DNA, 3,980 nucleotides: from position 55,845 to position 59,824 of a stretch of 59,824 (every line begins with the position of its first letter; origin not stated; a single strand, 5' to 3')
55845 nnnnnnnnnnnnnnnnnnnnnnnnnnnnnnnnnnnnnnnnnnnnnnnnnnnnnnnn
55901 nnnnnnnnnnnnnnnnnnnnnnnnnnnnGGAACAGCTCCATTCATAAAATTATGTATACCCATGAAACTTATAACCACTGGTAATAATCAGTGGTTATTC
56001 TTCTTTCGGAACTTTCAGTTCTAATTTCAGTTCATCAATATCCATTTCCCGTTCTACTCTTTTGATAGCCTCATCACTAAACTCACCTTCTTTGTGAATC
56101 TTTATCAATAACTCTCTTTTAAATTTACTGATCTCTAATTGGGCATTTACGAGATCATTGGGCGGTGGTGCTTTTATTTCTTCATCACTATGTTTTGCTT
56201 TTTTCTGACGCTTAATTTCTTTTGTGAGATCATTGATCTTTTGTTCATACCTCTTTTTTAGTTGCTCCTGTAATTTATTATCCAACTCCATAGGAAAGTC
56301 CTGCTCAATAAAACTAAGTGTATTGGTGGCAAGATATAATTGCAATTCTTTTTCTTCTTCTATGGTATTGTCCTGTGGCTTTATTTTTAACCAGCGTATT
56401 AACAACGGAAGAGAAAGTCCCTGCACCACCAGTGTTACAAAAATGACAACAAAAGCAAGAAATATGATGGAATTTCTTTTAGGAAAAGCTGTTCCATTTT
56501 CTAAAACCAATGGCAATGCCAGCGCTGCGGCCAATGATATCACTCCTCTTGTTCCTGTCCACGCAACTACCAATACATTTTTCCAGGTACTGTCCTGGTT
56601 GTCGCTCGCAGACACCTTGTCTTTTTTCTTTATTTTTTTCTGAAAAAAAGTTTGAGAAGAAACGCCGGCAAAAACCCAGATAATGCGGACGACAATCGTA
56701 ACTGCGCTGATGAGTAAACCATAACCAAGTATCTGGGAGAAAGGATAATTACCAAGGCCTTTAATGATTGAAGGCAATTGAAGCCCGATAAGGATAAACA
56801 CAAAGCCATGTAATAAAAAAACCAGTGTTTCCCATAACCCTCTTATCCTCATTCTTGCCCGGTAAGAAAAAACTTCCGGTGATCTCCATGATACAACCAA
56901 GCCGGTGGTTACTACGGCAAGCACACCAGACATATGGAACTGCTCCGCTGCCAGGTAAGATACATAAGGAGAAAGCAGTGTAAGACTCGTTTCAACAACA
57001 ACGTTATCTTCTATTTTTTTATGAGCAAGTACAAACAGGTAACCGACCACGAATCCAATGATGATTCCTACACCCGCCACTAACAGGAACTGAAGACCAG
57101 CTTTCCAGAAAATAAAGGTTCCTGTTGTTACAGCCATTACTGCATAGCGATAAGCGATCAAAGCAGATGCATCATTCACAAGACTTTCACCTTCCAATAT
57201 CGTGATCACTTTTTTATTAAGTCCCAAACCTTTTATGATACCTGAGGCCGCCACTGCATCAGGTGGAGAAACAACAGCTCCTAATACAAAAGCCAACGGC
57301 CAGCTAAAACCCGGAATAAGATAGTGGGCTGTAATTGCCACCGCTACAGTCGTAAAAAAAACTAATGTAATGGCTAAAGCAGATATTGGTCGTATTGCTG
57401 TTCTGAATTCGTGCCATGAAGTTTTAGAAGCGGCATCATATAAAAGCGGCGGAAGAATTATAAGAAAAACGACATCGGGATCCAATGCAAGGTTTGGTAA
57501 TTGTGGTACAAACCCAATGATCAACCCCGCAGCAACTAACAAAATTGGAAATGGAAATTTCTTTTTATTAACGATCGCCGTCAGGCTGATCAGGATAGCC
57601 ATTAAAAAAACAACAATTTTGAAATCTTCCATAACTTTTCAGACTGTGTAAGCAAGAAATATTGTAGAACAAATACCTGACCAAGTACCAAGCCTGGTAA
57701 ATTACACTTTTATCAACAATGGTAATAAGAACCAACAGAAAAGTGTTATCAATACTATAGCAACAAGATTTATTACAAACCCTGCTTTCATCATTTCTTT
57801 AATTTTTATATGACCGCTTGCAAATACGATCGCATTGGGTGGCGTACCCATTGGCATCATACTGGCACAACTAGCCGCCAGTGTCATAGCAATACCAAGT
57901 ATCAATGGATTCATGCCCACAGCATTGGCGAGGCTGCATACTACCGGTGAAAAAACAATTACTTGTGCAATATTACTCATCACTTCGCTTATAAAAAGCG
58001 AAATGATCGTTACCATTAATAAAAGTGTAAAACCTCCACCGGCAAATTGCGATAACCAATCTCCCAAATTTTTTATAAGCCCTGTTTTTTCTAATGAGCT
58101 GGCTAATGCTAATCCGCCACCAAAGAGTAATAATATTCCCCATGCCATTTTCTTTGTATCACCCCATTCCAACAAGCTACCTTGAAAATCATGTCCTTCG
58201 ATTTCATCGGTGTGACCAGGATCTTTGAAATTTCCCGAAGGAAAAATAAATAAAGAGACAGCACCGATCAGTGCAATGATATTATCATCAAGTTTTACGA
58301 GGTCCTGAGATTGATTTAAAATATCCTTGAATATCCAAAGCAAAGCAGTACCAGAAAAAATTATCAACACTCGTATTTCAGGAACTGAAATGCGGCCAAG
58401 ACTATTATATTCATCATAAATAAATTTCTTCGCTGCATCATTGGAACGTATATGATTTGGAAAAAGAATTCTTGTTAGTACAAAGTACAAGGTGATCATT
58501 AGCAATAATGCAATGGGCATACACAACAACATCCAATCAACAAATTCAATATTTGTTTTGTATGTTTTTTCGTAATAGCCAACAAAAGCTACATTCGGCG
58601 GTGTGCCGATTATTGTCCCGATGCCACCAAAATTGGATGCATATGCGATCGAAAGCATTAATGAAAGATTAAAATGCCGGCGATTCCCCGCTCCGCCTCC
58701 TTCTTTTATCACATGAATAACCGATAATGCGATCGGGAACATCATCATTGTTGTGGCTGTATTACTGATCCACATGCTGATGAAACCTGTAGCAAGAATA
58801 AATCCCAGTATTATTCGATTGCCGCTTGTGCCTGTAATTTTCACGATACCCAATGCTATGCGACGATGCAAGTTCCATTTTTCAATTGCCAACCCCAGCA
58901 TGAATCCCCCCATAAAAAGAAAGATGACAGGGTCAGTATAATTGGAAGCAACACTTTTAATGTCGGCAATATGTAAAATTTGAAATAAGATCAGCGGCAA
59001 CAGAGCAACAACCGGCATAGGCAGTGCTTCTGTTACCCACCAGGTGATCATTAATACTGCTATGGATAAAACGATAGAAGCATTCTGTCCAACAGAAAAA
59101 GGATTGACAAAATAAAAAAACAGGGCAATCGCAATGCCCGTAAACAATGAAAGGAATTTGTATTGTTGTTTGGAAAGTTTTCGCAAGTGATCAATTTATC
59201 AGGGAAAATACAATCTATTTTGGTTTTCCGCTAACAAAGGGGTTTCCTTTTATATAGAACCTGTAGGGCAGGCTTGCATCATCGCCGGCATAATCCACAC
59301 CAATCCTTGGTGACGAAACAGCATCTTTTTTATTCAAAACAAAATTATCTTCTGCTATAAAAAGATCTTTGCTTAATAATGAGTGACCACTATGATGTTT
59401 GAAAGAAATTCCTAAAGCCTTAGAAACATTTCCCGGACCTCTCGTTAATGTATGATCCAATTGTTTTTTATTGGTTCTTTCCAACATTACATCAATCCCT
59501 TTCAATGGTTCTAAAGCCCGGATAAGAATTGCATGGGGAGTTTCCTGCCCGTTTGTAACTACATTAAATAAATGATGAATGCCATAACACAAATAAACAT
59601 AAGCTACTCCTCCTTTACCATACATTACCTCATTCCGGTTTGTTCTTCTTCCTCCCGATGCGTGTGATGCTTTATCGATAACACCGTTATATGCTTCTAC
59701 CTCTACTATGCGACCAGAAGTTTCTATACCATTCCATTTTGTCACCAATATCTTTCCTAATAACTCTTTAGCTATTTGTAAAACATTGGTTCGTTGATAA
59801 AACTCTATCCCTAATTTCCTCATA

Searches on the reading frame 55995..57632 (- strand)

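Call 79: search_protein_families(library=pfam, proteins=[window:55995-57632:-], max_evalue=0.00001)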
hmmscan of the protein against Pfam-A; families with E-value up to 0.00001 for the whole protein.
window:55995-57632:- (545 aa): 1 family
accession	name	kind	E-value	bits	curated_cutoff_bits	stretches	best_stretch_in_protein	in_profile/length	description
PF00999.27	Na_H_Exchanger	-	1.1e-58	199.4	26.2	1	13-414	4-375/375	Sodium/hydrogen exchanger, transmembrane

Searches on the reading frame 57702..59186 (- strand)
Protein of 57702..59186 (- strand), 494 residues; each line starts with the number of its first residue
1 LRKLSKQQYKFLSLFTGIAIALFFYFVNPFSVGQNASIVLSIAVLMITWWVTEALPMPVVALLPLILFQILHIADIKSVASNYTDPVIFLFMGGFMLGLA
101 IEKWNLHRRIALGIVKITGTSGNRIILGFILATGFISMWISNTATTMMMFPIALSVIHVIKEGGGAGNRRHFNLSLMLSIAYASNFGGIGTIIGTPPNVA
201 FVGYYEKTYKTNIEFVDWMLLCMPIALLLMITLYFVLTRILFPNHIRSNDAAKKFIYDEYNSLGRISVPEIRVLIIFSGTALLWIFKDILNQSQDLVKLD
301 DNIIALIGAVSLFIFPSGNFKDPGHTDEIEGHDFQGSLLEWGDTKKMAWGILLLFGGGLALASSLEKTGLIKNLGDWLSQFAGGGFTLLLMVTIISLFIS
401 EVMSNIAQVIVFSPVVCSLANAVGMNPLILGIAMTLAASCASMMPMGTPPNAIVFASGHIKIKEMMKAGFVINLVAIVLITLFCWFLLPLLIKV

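Call 79: search_protein_families(library=pfam, proteins=[window:57702-59186:-], max_evalue=0.00001)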
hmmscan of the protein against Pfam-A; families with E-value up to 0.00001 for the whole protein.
window:57702-59186:- (494 aa): 3 families
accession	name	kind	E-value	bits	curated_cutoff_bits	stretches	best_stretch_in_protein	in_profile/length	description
PF00939.25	Na_sulph_symp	-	4.2e-75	254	27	1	10-485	3-466/472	Sodium:sulfate symporter transmembrane region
PF03600.22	CitMHS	-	8e-61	206.4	31.9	2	48-296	2-225/336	Citrate transporter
PF06808.19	DctM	-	1.3e-08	34.5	23.8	1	343-480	267-399/413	Tripartite ATP-independent periplasmic transporter, DctM component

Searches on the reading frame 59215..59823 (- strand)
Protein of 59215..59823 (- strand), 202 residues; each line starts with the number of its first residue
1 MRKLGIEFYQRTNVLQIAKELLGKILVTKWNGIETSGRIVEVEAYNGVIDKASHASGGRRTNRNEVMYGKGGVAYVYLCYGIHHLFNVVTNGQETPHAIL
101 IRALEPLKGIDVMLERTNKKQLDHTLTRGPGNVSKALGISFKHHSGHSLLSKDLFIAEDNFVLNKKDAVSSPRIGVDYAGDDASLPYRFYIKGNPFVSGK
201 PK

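Call 79: search_protein_families(library=pfam, proteins=[window:59215-59823:-], max_evalue=0.00001)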
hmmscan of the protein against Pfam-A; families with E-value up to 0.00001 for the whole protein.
window:59215-59823:- (202 aa): 1 family
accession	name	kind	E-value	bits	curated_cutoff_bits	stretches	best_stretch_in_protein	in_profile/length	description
PF02245.21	Pur_DNA_glyco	-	3.4e-63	212.7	27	1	8-195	2-181/181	Methylpurine-DNA glycosylase (MPG)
